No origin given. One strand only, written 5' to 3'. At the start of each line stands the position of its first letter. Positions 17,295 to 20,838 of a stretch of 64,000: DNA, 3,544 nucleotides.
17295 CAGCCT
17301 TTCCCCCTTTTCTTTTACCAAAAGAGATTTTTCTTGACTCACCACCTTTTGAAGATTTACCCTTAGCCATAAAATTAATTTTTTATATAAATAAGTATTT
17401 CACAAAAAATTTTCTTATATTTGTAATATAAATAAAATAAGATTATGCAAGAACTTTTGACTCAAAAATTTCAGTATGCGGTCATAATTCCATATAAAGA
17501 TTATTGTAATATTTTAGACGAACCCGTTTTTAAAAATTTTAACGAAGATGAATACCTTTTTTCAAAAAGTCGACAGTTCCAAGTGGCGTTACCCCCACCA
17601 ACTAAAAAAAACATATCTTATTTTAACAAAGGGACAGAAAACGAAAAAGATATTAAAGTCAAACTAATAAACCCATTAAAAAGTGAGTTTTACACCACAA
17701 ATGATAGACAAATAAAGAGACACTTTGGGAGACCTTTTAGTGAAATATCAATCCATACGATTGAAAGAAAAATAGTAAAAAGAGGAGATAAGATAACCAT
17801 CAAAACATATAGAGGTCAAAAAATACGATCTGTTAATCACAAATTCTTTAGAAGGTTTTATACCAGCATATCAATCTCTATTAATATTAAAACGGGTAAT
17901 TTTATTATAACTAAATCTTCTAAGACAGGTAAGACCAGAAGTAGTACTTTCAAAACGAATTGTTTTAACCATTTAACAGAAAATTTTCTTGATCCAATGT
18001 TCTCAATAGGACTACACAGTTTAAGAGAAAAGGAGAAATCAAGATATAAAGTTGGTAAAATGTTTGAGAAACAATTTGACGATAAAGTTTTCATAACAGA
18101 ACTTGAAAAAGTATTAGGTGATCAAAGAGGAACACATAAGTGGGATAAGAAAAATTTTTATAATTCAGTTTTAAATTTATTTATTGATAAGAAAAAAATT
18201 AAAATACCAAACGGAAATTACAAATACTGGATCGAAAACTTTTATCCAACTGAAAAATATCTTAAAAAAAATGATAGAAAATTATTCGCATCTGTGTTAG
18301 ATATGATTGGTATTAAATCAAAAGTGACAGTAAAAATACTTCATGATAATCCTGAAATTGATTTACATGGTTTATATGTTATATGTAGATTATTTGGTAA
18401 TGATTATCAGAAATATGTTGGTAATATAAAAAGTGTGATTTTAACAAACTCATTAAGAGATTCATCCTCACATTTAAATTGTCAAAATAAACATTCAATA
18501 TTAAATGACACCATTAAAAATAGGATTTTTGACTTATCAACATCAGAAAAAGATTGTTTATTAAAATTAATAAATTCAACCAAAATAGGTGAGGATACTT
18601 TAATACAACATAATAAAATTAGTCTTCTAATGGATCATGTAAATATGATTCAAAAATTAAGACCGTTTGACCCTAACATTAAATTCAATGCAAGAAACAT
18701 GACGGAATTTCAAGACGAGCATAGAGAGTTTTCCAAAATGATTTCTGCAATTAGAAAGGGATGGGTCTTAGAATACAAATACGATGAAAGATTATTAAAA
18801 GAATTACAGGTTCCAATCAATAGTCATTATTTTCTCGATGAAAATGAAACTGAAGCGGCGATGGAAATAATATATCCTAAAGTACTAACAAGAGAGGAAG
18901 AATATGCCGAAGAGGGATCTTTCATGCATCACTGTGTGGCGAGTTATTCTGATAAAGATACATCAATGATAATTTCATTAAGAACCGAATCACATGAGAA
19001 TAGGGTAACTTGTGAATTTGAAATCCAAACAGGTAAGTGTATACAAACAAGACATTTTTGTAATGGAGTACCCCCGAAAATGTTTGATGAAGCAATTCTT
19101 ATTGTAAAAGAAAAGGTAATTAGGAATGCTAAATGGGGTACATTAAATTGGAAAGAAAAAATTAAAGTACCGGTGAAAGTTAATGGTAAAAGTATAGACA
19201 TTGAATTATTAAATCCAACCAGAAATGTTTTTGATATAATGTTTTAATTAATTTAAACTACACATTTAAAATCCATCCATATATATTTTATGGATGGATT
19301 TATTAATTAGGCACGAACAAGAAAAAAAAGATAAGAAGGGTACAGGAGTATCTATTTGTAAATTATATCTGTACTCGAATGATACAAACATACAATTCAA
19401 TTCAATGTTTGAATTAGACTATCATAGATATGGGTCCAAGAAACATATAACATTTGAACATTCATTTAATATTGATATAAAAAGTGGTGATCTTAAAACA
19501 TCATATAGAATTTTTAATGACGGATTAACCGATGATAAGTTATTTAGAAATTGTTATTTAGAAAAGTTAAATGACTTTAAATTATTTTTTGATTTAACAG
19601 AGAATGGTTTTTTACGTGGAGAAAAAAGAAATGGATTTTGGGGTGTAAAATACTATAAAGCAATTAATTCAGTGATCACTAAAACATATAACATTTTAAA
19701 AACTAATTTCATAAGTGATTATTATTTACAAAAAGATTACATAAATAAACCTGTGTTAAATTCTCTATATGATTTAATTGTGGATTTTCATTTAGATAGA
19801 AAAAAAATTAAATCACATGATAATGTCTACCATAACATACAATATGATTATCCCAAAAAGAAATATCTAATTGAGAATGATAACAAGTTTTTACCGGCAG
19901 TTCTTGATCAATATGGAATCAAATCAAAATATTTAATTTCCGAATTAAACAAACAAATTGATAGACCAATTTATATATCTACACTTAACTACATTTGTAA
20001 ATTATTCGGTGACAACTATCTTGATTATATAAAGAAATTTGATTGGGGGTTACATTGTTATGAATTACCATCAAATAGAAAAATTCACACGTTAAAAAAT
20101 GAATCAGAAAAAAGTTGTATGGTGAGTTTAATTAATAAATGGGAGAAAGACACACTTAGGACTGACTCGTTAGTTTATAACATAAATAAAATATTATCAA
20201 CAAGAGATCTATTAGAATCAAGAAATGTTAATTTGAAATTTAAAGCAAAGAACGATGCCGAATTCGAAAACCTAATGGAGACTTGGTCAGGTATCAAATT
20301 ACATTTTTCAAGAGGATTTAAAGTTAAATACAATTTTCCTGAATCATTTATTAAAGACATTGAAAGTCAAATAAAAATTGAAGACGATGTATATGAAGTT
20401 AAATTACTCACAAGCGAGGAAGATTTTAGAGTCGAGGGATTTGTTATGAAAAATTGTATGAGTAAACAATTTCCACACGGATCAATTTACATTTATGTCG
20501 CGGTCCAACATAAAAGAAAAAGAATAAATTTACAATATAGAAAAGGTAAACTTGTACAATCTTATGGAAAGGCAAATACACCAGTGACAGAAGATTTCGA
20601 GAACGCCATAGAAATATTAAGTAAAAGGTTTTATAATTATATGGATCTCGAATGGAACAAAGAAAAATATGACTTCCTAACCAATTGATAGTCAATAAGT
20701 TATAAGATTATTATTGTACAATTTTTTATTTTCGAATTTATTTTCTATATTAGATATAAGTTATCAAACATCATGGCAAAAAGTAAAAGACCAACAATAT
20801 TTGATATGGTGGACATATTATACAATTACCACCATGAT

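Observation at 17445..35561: Three PcfJ-like paralogs, one in a unit with an orphan C5-cytosine methyltransferase and a standalone DnaA domain IV protein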

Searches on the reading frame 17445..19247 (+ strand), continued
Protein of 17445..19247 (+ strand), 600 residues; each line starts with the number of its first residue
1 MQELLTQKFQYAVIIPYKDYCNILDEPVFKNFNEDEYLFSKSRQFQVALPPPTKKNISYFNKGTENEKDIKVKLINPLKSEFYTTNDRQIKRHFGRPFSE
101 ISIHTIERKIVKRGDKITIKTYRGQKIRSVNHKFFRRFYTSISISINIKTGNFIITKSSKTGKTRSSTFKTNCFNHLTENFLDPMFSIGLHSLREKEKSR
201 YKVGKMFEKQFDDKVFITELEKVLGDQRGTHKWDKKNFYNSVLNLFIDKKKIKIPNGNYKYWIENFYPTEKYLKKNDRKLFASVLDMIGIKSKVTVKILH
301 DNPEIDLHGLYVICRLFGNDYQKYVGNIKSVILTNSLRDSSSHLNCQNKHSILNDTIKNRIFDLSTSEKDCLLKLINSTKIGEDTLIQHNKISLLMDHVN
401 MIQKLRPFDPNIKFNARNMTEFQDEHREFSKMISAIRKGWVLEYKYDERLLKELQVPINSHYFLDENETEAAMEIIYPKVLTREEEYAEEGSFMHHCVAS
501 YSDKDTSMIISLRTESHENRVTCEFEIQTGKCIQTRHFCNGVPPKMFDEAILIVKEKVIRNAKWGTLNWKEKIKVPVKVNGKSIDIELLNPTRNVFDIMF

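Call 72: find_related_loci(query=A2, collection=viral_contigs, flank=4000)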
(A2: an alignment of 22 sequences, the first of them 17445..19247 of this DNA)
Query A2 (600 aa) in viral_contigs; peptide patterns used: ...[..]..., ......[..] (x = any residue, [..] = any of these).
600 stretches matched a pattern (row limit reached: there are more); 148 encode a relative of the query (tblastn E <= 1e-3); the best 80 are kept; 80 distinct loci.
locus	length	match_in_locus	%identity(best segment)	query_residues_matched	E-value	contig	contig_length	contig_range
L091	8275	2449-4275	43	1-599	2e-156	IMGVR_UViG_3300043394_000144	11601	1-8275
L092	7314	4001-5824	44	1-584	2e-152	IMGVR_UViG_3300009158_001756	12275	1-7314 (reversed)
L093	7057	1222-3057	41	1-598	3e-150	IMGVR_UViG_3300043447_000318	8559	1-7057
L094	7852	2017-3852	41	1-598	3e-149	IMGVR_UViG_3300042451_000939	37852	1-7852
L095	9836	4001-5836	42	1-598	8e-146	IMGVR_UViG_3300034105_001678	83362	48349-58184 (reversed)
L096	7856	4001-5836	42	1-598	8e-146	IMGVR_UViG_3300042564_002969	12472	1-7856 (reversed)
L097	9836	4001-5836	42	1-598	8e-146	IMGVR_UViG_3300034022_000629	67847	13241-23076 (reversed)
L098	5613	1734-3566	42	1-598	7e-146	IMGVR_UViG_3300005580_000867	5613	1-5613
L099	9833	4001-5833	42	1-598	1e-144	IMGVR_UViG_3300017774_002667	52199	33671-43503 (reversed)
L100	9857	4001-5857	42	1-600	3e-144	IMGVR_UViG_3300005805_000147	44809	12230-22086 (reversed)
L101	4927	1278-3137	42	1-600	3e-145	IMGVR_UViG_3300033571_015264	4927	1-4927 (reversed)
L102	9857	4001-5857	40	1-600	1e-142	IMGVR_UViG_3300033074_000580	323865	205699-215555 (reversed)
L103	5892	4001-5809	43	1-599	1e-142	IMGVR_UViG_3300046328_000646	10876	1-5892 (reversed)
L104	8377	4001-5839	44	1-593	1e-140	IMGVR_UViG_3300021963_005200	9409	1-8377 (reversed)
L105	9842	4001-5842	42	1-592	2e-139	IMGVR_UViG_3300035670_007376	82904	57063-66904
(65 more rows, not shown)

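Call 90: search_solved_structures(query=A2, max_evalue=1)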
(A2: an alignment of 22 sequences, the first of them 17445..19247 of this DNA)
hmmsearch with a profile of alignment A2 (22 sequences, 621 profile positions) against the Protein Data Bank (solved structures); distinct sequences matched with E-value up to 1: 0.

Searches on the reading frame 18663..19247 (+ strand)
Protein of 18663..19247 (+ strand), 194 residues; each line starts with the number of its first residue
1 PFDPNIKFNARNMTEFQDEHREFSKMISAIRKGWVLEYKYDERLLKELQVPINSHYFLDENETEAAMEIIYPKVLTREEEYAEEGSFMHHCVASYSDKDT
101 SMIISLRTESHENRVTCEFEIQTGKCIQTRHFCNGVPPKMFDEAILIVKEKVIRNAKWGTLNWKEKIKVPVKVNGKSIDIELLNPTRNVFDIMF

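Call 96: search_dna_similar(query=window:18663-19247:+, collection=phages, mode=protein, max_rows=40, max_evalue=0.01)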
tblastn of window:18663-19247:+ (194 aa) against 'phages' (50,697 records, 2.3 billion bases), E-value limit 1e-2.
Records with a match: 26; places in all: 26; records where one place covers at least 80% of the query: 0.
Best place of each record, by identity: <60% 26.
By first word of the organism name: Bacillus 22; Streptococcus 2; Bacteriophage 2.
By host as written in the record: - 7; Bacillus cereus 5; Bacillus thuringiensis kurstaki 3; Bacillus cereus HER1399 2; Bacillus thuringiensis 2; Streptococcus infantis PRJNA179863 1; Bacillus cereus LB2 1; Bacillus thuringiensis serovar kurstaki HD-1 1; and 4 more.
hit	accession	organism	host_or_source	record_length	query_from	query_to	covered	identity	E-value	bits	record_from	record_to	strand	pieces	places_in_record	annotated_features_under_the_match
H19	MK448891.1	Streptococcus phage Javan266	Streptococcus infantis PRJNA179863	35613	41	182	73%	26.5%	3e-3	44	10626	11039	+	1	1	hypothetical protein (x2)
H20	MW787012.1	Bacillus phage SWEP1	Bacillus cereus LB2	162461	66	164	51%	31.4%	8e-3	42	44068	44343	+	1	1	putative PcfJ protein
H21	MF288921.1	Bacillus phage OTooleKemple52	Bacillus thuringiensis kurstaki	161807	65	154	46%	34.4%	3e-4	46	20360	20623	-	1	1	hypothetical protein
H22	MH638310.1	Bacillus phage Kamfam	Bacillus thuringiensis kurstaki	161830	65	154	46%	34.4%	3e-4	46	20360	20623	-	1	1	56: PcfJ-like protein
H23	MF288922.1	Bacillus phage Janet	Bacillus thuringiensis kurstaki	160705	65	154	46%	34.4%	3e-4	46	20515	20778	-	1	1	hypothetical protein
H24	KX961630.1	Bacillus phage QCM8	-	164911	68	151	43%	32.2%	9e-3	42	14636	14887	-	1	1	hypothetical protein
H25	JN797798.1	Bacillus phage BCU4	Bacillus cereus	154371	69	145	40%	35.0%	2e-3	44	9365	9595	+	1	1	hypothetical protein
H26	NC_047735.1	Bacillus phage BCU4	Bacillus cereus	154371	69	145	40%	35.0%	2e-3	44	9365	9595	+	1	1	hypothetical protein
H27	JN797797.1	Bacillus phage BCP78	Bacillus cereus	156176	69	145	40%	35.0%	2e-3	44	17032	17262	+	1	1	hypothetical protein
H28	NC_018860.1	Bacillus phage BCP78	Bacillus cereus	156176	69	145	40%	35.0%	2e-3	44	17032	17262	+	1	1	hypothetical protein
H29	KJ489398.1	Bacillus phage Evoli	-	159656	65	137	38%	35.5%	3e-4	46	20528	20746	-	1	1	hypothetical protein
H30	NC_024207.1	Bacillus phage Evoli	-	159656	65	137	38%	35.5%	3e-4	46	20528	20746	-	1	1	hypothetical protein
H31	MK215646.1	Bacillus phage vB_BthM-Goe5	Bacillus thuringiensis serovar kurstaki ...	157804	65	137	38%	35.5%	5e-4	46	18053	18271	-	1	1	PcfJ-like protein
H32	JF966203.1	Bacillus phage Bastille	Bacillus cereus HER1399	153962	65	137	38%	35.5%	5e-4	45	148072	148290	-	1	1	hypothetical protein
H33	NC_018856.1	Bacillus phage Bastille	Bacillus cereus HER1399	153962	65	137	38%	35.5%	5e-4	45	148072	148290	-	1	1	hypothetical protein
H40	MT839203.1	Bacteriophage sp.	human fecal samples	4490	69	134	34%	38.8%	4e-4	46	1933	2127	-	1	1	record has no annotation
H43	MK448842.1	Streptococcus phage Javan110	Streptococcus constellatus KCOM_1650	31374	74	144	37%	33.3%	9e-3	42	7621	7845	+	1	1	hypothetical protein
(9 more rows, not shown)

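Call 97: get_annotated_region(hit=H19, flank=1800)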
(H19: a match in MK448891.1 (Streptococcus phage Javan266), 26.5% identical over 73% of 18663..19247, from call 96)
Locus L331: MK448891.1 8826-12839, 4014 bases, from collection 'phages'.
description: Streptococcus phage Javan266, complete genome.
organism: Streptococcus phage Javan266 (NCBI taxid 2548082)
taxonomy: Viruses; Duplodnaviria; Heunggongvirae; Uroviricota; Caudoviricetes
host: Streptococcus infantis PRJNA179863; source: -; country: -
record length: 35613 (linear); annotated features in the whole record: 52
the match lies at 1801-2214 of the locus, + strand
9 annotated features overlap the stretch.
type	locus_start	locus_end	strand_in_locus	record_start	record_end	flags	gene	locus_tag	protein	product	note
CDS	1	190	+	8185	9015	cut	-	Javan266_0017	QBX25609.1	hypothetical protein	Prophage Lp1 protein 19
CDS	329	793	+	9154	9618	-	-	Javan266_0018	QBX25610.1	hypothetical protein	-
CDS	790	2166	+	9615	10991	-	-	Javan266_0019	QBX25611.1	hypothetical protein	-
CDS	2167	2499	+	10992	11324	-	-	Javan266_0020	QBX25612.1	hypothetical protein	-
CDS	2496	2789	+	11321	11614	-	-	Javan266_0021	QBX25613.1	hypothetical protein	FIG040428: Phage-associated protein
CDS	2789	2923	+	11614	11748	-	-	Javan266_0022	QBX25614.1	hypothetical protein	-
CDS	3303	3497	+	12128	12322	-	-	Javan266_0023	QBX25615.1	hypothetical protein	-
CDS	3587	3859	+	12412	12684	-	-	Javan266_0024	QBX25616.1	hypothetical protein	-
CDS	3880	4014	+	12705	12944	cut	-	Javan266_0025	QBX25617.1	hypothetical protein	FIG01120216: hypothetical protein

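Call 98: get_annotated_region(hit=H20, flank=1800)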
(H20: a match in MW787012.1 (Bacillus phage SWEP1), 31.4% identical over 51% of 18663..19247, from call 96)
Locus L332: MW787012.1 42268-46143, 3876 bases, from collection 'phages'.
description: Bacillus phage SWEP1, complete genome.
organism: Bacillus phage SWEP1 (NCBI taxid 2834254)
taxonomy: Viruses; Duplodnaviria; Heunggongvirae; Uroviricota; Caudoviricetes; Herelleviridae; Bastillevirinae; Bequatrovirus
host: Bacillus cereus LB2; source: -; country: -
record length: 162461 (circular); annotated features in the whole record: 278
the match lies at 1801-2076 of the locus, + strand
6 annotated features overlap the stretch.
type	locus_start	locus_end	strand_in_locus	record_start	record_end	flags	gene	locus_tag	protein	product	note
CDS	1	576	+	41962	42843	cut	-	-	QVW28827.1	putative single-stranded DNA binding protein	-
CDS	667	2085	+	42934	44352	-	-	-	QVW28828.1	putative PcfJ protein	-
CDS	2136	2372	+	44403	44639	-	-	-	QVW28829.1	exonuclease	-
CDS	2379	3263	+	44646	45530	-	-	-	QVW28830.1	thymidylate synthase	-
CDS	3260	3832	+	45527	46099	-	-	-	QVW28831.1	HNH endonuclease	-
CDS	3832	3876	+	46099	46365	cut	-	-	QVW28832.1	hypothetical protein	-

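Call 99: get_annotated_region(hit=H22, flank=1800)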
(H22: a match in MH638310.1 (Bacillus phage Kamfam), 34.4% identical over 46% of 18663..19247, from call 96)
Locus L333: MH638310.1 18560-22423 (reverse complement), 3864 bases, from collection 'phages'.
description: Bacillus phage Kamfam, complete genome.
organism: Bacillus phage Kamfam (NCBI taxid 2301684)
taxonomy: Viruses; Duplodnaviria; Heunggongvirae; Uroviricota; Caudoviricetes; Herelleviridae; Bastillevirinae; Bastillevirus
host: Bacillus thuringiensis kurstaki; source: soil; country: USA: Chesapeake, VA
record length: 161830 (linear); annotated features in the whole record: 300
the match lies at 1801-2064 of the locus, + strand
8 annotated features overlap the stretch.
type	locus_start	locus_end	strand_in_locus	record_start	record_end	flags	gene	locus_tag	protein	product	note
CDS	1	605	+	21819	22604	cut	57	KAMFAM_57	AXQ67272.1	hypothetical protein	-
CDS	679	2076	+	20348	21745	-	56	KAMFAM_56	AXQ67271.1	PcfJ-like protein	-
CDS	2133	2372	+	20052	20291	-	55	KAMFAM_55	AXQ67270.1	hypothetical protein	-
CDS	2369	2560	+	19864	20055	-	54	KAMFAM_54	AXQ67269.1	hypothetical protein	-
CDS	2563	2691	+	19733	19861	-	53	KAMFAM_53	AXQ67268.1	hypothetical protein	-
CDS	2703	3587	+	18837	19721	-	52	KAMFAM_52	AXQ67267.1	thymidylate synthase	-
CDS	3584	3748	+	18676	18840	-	51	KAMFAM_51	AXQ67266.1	hypothetical protein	-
CDS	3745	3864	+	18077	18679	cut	50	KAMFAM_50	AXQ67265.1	adenylate kinase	-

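Call 100: get_annotated_region(hit=H25, flank=1800)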
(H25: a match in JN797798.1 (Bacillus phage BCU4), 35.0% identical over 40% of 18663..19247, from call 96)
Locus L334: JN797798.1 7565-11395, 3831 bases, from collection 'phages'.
description: Bacillus phage BCU4, complete genome.
organism: Bacillus phage BCU4 (NCBI taxid 1126951)
taxonomy: Viruses; Duplodnaviria; Heunggongvirae; Uroviricota; Caudoviricetes; Herelleviridae; Bastillevirinae; Tsarbombavirus; Tsarbombavirus BCP78
host: Bacillus cereus; source: -; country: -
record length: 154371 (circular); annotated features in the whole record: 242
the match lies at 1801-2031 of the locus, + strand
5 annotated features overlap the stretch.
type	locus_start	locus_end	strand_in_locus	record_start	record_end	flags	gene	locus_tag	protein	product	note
CDS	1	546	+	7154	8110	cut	-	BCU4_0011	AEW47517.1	hypothetical protein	-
CDS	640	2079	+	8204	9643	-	-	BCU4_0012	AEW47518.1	hypothetical protein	-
CDS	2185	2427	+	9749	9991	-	-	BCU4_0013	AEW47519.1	hypothetical protein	-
CDS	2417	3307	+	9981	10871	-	-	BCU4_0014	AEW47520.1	putative thymidylate synthase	-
CDS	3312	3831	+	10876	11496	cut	-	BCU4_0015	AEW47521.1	putative deoxynucleotide monophosphate kinase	-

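Call 101: get_annotated_region(hit=H40, flank=1800)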
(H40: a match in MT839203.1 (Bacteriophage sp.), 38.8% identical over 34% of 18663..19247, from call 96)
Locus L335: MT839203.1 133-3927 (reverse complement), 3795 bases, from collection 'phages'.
description: UNVERIFIED: Bacteriophage sp. clone scaffold_9971 genomic sequence.
organism: Bacteriophage sp. (NCBI taxid 38018)
taxonomy: Viruses
host: -; source: human fecal samples; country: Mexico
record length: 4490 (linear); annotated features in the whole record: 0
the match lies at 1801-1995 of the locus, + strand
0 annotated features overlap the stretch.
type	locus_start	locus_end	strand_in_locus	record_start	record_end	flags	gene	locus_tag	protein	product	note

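Call 102: get_annotated_region(hit=H43, flank=1800)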
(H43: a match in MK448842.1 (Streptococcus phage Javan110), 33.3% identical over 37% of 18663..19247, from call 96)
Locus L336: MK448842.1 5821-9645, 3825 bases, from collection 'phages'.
description: Streptococcus phage Javan110, complete genome.
organism: Streptococcus phage Javan110 (NCBI taxid 2547981)
taxonomy: Viruses; Duplodnaviria; Heunggongvirae; Uroviricota; Caudoviricetes
host: Streptococcus constellatus KCOM_1650; source: -; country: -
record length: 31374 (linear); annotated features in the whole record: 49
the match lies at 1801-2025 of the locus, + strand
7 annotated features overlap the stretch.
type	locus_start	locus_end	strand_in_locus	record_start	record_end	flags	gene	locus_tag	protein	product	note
CDS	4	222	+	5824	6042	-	-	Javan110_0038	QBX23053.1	hypothetical protein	-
CDS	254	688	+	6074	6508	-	-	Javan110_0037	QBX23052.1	hypothetical protein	-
CDS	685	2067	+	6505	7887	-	-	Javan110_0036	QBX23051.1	hypothetical protein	-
CDS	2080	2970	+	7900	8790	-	-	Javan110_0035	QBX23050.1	replication initiation protein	-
CDS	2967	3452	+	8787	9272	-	-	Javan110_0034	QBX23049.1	DNA binding protein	-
CDS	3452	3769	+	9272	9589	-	-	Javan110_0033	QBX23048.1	hypothetical protein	-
CDS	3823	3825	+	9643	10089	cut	-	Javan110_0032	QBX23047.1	hypothetical protein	-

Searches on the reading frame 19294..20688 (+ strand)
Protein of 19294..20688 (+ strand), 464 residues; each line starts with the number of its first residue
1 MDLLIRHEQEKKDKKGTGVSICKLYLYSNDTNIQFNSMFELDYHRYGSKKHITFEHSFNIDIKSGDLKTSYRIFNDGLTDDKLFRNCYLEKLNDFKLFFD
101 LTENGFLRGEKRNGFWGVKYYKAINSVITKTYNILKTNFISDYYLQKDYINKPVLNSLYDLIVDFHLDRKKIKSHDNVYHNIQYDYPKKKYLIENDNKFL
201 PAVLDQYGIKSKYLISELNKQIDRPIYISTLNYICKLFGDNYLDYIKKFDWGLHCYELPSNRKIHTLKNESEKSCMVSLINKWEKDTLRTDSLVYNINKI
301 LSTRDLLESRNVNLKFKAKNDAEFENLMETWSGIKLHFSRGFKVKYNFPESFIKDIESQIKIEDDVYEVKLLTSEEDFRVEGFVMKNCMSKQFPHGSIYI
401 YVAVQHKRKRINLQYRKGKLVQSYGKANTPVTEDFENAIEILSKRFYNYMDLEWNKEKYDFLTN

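Call 3: search_protein_families(library=pfam, proteins=[window:19294-20688:+], max_evalue=0.1)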
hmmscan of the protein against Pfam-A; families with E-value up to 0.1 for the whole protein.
window:19294-20688:+ (464 aa): 2 families
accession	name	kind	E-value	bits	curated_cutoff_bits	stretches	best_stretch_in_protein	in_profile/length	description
PF14284.11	PcfJ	-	0.00035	20.8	25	1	357-436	56-144/147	PcfJ-like protein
PF08463.15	EcoEI_R_C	-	0.043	14.3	24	1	133-249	40-158/163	EcoEI R protein C-terminal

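Call 4: search_protein_families(library=phrogs, proteins=[window:19294-20688:+], max_evalue=0.01)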
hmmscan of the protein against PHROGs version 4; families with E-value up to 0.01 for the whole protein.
window:19294-20688:+ (464 aa): 0 families

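Call 62: search_protein_families(library=ncbifam, proteins=[window:19294-20688:+], max_evalue=0.1)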
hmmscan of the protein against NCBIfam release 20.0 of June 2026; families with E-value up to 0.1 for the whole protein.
window:19294-20688:+ (464 aa): 0 families

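Call 63: search_protein_families(library=padloc, proteins=[window:19294-20688:+], max_evalue=0.1)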
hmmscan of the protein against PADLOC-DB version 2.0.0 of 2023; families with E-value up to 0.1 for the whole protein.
window:19294-20688:+ (464 aa): 0 families
